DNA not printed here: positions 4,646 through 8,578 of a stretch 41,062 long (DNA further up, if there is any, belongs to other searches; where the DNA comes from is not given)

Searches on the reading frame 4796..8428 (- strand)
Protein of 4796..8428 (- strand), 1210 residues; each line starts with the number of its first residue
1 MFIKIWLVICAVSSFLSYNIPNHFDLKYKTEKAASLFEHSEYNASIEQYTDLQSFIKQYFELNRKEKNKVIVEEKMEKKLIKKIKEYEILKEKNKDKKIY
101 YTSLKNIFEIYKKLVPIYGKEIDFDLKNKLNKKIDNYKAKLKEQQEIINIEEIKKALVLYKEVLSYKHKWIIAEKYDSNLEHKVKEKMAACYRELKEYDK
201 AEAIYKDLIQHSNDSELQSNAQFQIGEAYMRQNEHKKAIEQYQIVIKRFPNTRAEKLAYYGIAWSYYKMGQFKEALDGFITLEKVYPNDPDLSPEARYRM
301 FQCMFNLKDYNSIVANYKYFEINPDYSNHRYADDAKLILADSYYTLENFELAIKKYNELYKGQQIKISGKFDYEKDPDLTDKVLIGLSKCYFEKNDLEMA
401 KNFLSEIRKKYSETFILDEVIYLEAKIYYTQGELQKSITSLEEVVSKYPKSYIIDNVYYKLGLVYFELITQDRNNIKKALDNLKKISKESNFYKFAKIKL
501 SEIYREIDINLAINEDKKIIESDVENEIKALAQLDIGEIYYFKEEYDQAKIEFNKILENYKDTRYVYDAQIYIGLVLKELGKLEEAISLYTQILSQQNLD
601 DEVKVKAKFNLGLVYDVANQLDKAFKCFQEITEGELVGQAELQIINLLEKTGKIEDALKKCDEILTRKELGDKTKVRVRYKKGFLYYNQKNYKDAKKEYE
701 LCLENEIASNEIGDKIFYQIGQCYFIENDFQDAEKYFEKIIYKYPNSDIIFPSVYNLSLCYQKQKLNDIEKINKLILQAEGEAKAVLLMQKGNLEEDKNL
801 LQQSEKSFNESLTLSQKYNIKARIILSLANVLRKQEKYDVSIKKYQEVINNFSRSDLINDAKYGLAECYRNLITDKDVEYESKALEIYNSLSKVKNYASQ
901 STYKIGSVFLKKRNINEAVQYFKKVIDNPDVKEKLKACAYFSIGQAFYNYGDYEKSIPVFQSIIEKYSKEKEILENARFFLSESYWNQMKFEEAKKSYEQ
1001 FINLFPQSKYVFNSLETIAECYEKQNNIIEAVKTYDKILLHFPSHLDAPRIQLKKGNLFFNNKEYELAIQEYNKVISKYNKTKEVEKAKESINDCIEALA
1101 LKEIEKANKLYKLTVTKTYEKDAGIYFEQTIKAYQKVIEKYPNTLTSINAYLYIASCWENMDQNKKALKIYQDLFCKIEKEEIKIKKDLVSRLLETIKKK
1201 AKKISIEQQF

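Call 13: search_protein_families(library=pfam, proteins=[window:4796-8428:-])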
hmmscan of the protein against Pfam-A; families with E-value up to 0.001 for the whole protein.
window:4796-8428:- (1210 aa): 19 families
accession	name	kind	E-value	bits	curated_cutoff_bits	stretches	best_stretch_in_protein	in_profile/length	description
PF13174.12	TPR_6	-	8.3e-70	227.2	26.3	2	221-252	2-33/33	Tetratricopeptide repeat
PF07719.23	TPR_2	-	3e-55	180.3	27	1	716-746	3-33/34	Tetratricopeptide repeat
PF13424.12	TPR_12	-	1.6e-48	163.2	30.1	3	187-243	8-69/77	Tetratricopeptide repeat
PF00515.34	TPR_1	-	3.2e-43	144.3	27.8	2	715-746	2-33/34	Tetratricopeptide repeat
PF13432.12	TPR_16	-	3.8e-37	126.7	32.7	0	903-968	1-62/65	Tetratricopeptide repeat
PF13428.12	TPR_14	-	5.3e-36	119.8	23.5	0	220-252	2-34/44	Tetratricopeptide repeat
PF13181.12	TPR_8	-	2.5e-35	118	25.7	0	715-742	2-29/34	Tetratricopeptide repeat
PF14559.12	TPR_19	-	1.8e-33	115.1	25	0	194-255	3-62/68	Tetratricopeptide repeat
PF13176.12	TPR_7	-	5e-15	54.7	27.9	0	574-600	6-34/36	Tetratricopeptide repeat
PF09976.15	TPR_21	-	3.4e-14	53.5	25.5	1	470-608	52-187/193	Tetratricopeptide repeat-like domain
PF13525.12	YfiO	-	4.1e-13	50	25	1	392-569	16-180/203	Outer membrane lipoprotein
PF25058.1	ARM_TT21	-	2.6e-12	47.4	27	1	337-449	11-125/155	Tetratricopeptide repeat protein 21 ARM repeat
PF17874.7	TPR_MalT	-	1.9e-10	41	45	0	383-449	124-192/336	MalT-like TPR region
PF12895.13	ANAPC3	-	9.8e-10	39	27.2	0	974-1037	22-81/82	Anaphase-promoting complex, cyclosome, subunit 3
PF24575.1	TPR_Slam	-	5.9e-09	36.7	35.2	0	1020-1068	55-100/104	Surface lipoprotein assembly modifier, N-terminal TPR repeats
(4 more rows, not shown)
